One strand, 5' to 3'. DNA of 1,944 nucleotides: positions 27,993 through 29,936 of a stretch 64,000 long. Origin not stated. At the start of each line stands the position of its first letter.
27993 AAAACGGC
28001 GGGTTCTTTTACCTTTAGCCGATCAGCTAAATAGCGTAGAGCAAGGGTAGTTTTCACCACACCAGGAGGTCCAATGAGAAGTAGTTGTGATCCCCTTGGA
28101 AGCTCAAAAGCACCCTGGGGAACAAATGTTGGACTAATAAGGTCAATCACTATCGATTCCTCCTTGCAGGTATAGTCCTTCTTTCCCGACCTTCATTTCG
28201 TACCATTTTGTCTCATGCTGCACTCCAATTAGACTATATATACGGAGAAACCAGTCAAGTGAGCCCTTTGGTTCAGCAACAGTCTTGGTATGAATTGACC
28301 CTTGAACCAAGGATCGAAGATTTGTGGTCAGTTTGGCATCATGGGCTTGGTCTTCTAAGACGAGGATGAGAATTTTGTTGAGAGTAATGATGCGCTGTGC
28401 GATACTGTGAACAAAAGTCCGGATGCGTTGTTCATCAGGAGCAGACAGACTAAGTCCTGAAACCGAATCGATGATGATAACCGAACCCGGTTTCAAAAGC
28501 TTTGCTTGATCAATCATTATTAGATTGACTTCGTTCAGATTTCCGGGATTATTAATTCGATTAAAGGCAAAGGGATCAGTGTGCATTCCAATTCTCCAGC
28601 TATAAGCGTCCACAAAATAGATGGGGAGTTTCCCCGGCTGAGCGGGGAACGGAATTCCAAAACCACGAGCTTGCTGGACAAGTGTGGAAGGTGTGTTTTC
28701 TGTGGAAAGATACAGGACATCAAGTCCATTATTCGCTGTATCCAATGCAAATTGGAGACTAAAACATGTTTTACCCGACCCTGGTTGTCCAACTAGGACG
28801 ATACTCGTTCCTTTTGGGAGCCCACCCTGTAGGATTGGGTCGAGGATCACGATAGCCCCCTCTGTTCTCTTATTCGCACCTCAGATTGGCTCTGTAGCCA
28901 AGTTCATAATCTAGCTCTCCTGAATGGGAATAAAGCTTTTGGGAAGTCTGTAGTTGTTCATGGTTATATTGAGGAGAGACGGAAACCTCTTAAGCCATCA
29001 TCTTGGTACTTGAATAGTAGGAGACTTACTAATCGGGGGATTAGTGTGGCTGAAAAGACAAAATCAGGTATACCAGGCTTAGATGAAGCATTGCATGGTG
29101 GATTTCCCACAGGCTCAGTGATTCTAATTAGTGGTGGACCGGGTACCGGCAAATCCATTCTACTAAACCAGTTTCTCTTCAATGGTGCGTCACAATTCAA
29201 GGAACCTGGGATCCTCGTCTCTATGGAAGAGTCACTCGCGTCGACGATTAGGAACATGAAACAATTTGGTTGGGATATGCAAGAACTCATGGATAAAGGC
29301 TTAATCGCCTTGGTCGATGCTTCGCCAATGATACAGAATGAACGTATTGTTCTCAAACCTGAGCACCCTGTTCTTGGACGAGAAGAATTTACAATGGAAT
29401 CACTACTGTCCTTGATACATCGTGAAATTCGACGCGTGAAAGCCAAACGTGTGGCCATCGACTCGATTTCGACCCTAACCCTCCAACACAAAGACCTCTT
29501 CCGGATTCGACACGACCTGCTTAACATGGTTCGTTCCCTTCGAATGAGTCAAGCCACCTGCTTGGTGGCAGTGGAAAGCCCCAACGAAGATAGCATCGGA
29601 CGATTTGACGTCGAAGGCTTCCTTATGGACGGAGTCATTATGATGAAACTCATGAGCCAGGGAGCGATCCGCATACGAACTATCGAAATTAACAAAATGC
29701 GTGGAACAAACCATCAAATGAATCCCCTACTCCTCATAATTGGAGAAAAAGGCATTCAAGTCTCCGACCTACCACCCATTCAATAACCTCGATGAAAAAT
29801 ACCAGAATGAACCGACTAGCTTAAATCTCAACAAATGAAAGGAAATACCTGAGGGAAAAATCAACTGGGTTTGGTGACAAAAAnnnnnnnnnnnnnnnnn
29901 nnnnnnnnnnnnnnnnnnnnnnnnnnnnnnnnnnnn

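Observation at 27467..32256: Divergent cluster of five KaiC-like ATPase domains with an embedded Ras-like GTPase and a CheY receiver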

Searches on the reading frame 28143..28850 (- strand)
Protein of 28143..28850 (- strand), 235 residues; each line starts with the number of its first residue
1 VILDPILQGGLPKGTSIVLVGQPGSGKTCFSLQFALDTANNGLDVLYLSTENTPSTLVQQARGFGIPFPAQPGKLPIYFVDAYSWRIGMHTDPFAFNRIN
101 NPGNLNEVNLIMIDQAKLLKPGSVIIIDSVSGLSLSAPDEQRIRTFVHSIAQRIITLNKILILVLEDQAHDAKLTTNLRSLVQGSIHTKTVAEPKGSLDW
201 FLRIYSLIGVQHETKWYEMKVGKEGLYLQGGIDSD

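Call 4: search_protein_families(library=pfam, proteins=[window:28143-28850:-], max_evalue=0.01)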
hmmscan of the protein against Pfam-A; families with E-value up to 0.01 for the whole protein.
window:28143-28850:- (235 aa): 9 families
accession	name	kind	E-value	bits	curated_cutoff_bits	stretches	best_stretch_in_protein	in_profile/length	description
PF06745.19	ATPase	-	3.8e-28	98.9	26.6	1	3-227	8-225/231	KaiC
PF13481.12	AAA_25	-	1.1e-08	35.4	27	1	4-132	23-154/195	AAA domain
PF07088.17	GvpD_P-loop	-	2.6e-06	27.9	24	1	13-57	9-52/189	GvpD gas vesicle protein, P-loop domain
PF03796.21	DnaB_C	-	0.00022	21.1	27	1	8-60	13-66/255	DnaB-like helicase C terminal domain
PF13479.12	AAA_24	-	0.00037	20.8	27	1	14-133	2-76/195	AAA domain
PF20720.3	nSTAND3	-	0.00049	20.3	27.2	1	16-51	19-54/155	Novel STAND NTPase 3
PF01695.23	IstB_IS21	-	0.0016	18.4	24.1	1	16-52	94-130/238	IstB-like ATP binding protein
PF25199.1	nSTAND_NTPase5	-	0.002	18.4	34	1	14-56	41-84/145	Novel STAND NTPase 5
PF24336.1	DUF7504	-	0.0064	17.4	27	0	116-182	108-173/179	Family of unknown function (DUF7504)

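Call 29: search_protein_families(library=ncbifam, proteins=[window:28143-28850:-], max_evalue=0.01)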
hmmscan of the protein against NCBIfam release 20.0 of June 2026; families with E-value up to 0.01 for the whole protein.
window:28143-28850:- (235 aa): 18 families
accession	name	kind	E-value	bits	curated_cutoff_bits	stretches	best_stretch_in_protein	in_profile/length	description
TIGR03881.1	KaiC_arch_4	hypoth_equivalog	9.7e-20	71.2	247.8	1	3-228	10-228/231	KaiC domain-containing protein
NF052589.1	ArlH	equivalog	7.2e-16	58.6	215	1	4-190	10-184/229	archaellum protein ArlH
NF006799.0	PRK09302.1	equivalog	7.6e-15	54.4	408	1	3-66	20-84/515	circadian clock protein KaiC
NF004723.0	PRK06067.1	subfamily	1.3e-14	54.3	194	1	3-189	23-195/243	flagellar accessory protein FlaH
TIGR03880.1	KaiC_arch_3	hypoth_equivalog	1.9e-13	50.5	249.45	1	3-71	5-73/224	KaiC domain-containing protein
NF006320.0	PRK08533.1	equivalog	2.8e-13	50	215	1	6-183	16-178/230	flagellar accessory protein FlaH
TIGR03877.1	thermo_KaiC_1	hypoth_equivalog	3.1e-12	46.5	307.25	1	3-227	11-231/238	KaiC domain-containing protein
TIGR02237.1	recomb_radB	equivalog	2.4e-09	37.4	172.4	1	3-52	1-50/210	DNA repair and recombination protein RadB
TIGR00416.1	sms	equivalog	6.7e-08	31.7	403.05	1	3-135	83-184/454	DNA repair protein RadA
NF006861.0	PRK09361.1-1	equivalog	5.9e-07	29.3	278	1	3-56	12-65/235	DNA repair and recombination protein RadB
TIGR02655.1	circ_KaiC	equivalog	1.1e-06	27.7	546.25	1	4-69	11-77/484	circadian clock protein KaiC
TIGR03878.1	thermo_KaiC_2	hypoth_equivalog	2.2e-06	27.2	232.2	1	9-61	31-87/259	KaiC domain-containing protein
TIGR03600.1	phage_DnaB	exception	6.3e-06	25.4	498.65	1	3-60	184-241/421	phage replicative helicase, DnaB family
NF004629.0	PRK05973.1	equivalog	0.00019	20.5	156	1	12-66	62-116/237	DNA helicase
NF038214.1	IS21_help_AAA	equivalog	0.00032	20.4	200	1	13-59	89-135/232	IS21-like element helper ATPase IstB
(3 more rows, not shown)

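Call 69: search_protein_families(library=padloc, proteins=[window:28143-28850:-], max_evalue=0.001)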
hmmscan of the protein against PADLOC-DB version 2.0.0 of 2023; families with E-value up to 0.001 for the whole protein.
window:28143-28850:- (235 aa): 1 family
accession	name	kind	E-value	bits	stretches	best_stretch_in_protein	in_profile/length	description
PDLC04140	mad8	-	0.00036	18.2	0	11-79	24-70/314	mads_8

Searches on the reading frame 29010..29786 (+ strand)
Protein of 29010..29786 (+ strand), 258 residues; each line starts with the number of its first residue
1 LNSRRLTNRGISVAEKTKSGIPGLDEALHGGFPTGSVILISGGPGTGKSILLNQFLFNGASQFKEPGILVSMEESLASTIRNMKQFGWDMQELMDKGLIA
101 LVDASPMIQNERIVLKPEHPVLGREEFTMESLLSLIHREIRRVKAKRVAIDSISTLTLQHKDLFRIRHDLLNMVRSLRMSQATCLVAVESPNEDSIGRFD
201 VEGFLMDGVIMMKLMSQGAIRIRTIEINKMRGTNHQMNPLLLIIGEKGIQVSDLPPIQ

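Call 4: search_protein_families(library=pfam, proteins=[window:29010-29786:+], max_evalue=0.01)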
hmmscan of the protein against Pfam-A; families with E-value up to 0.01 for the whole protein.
window:29010-29786:+ (258 aa): 8 families
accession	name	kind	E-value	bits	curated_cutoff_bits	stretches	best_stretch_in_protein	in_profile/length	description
PF06745.19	ATPase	-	9.1e-66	222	26.6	1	18-252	2-227/231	KaiC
PF03796.21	DnaB_C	-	0.00033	20.6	27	1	19-160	4-145/255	DnaB-like helicase C terminal domain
PF09848.15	SLFN-g3_helicase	-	0.00049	19.9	24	1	36-81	2-48/354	Schlafen group 3, DNA/RNA helicase domain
PF05625.17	PAXNEB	-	0.0013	18.2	28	0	17-72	19-74/366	PAXNEB protein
PF13481.12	AAA_25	-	0.0015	18.7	27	1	13-60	11-58/195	AAA domain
PF13191.12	AAA_16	-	0.0017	19.3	32.6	1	34-57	23-46/167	AAA ATPase domain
PF07088.17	GvpD_P-loop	-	0.0063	16.9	24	1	34-217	9-177/189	GvpD gas vesicle protein, P-loop domain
PF13401.12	AAA_22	-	0.0083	16.9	27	0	35-177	5-107/130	AAA domain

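Call 29: search_protein_families(library=ncbifam, proteins=[window:29046-29786:+], max_evalue=0.01)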
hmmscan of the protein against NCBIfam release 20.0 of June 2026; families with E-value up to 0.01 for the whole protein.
window:29046-29786:+ (246 aa): 12 families
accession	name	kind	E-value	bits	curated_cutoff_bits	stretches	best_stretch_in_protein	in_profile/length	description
NF006799.0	PRK09302.1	equivalog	1.6e-54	185.3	408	1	3-240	11-239/515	circadian clock protein KaiC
TIGR02655.1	circ_KaiC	equivalog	1.6e-46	159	546.25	1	4-241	2-230/484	circadian clock protein KaiC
TIGR03877.1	thermo_KaiC_1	hypoth_equivalog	2.8e-44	151.4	307.25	1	3-240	2-233/238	KaiC domain-containing protein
TIGR03880.1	KaiC_arch_3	hypoth_equivalog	1.1e-31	110.2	249.45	1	8-240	1-218/224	KaiC domain-containing protein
TIGR03881.1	KaiC_arch_4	hypoth_equivalog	1.9e-28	99.7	247.8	1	4-239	2-228/231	KaiC domain-containing protein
NF052589.1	ArlH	equivalog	1.1e-18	67.8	215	1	11-226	8-208/229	archaellum protein ArlH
NF004723.0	PRK06067.1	subfamily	6e-18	65.2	194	1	6-227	17-221/243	flagellar accessory protein FlaH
TIGR00416.1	sms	equivalog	3.4e-09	36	403.05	1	4-145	75-183/454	DNA repair protein RadA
NF006320.0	PRK08533.1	equivalog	5.2e-08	32.8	215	1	12-165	13-149/230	flagellar accessory protein FlaH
TIGR03878.1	thermo_KaiC_2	hypoth_equivalog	1.6e-06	27.6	232.2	1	17-164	30-164/259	KaiC domain-containing protein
NF004629.0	PRK05973.1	equivalog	0.0018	17.3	156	1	14-87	55-127/237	DNA helicase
TIGR01447.1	recD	equivalog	0.0025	16.5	310.15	1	23-52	163-192/597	exodeoxyribonuclease V subunit alpha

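Call 48: search_solved_structures(query=window:29046-29783:+, max_evalue=1e-8, show_alignments=2)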
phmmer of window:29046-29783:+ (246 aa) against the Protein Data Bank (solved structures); distinct sequences matched with E-value up to 1e-8: 44.
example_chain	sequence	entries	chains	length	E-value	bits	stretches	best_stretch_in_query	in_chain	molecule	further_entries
8zn5_B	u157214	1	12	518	2.6e-70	239.8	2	3-238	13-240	KaiC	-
8zn6_F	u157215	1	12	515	3.2e-66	226.5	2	3-241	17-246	KaiC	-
8jon_A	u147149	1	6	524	1.1e-63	218.2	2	4-242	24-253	Circadian clock oscillator protein KaiC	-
8zn7_D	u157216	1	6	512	1.2e-60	208.3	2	3-242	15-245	KaiC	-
7s65_A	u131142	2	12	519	1.4e-60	208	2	4-241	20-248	Circadian clock protein kinase KaiC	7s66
7x1z_A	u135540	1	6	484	1.5e-60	207.9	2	4-241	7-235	Circadian clock oscillator protein KaiC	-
7x1y_A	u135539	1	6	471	1.8e-60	207.7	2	4-241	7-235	Circadian clock oscillator protein KaiC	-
3k0f_A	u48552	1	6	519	2.1e-60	207.4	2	4-241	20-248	Circadian clock protein kinase KaiC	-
3k0e_A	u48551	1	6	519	2.3e-60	207.3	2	4-241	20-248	Circadian clock protein kinase KaiC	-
3s1a_A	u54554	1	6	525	2.3e-60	207.3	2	4-241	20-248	Circadian clock protein kinase kaiC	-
9ofh_A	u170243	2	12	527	2.4e-60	207.3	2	4-241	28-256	Circadian clock oscillator protein KaiC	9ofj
7dyk_A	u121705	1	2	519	2.6e-60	207.1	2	4-241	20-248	Circadian clock protein kinase KaiC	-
3k09_A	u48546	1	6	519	2.6e-60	207.1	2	4-241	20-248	Circadian clock protein kinase kaiC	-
3jzm_A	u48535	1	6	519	2.7e-60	207.1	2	4-241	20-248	Circadian clock protein kinase kaiC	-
7dye_A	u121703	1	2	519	3e-60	207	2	4-241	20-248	Circadian clock protein kinase KaiC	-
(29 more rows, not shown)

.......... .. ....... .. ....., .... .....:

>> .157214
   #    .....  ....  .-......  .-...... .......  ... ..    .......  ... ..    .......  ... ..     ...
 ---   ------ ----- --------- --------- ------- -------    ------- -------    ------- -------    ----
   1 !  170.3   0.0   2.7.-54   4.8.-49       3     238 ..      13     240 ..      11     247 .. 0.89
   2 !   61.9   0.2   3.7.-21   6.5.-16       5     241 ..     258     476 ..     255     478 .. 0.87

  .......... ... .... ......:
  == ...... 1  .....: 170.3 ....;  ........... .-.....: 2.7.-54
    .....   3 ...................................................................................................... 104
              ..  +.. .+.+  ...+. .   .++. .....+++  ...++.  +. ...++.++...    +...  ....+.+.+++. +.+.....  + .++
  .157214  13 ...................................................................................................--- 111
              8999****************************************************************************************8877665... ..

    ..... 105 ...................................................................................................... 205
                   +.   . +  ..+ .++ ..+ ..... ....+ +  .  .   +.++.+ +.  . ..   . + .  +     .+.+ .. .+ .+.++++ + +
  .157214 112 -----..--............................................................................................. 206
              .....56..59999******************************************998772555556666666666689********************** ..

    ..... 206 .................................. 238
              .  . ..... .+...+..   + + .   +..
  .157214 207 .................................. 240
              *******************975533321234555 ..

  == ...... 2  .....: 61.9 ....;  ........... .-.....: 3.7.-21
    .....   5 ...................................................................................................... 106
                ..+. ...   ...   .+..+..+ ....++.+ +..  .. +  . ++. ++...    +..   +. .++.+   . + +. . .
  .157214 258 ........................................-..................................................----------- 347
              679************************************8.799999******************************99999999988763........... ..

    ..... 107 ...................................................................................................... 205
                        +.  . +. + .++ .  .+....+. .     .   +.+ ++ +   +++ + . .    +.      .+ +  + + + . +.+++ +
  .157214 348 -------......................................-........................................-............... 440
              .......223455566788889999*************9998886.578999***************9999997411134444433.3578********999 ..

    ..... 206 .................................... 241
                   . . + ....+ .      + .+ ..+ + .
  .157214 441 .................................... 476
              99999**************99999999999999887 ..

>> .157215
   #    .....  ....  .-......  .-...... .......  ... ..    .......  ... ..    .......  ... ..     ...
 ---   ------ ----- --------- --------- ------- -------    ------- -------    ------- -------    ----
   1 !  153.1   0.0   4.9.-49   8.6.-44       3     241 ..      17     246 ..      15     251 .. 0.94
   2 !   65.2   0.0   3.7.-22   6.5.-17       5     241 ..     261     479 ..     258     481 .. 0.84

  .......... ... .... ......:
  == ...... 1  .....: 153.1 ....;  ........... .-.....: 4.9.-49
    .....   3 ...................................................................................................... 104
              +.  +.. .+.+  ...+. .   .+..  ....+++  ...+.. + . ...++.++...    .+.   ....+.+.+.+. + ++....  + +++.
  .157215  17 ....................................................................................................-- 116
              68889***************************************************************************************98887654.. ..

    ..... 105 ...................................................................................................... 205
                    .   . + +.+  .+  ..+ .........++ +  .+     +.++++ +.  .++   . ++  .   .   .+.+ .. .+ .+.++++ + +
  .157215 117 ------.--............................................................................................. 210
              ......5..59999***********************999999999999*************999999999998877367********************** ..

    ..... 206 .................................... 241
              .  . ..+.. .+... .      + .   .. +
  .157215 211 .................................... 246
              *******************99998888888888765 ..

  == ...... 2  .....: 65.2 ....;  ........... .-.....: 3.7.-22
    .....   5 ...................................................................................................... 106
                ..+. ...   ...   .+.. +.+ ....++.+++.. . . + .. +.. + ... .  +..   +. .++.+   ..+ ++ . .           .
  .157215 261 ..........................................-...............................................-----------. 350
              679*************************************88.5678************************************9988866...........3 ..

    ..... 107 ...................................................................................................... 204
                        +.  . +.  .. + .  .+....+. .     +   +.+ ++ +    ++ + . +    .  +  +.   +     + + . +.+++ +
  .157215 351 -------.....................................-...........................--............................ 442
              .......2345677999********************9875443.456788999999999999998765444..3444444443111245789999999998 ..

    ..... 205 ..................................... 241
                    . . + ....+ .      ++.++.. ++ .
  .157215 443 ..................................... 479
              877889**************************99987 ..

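Call 69: search_protein_families(library=padloc, proteins=[window:29046-29786:+], max_evalue=0.001)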
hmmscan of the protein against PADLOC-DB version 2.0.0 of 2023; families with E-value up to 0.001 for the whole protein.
window:29046-29786:+ (246 aa): 1 family
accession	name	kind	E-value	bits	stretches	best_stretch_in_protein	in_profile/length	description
PDLC04140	mad8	-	3.7e-05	21.4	1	19-76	23-76/314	mads_8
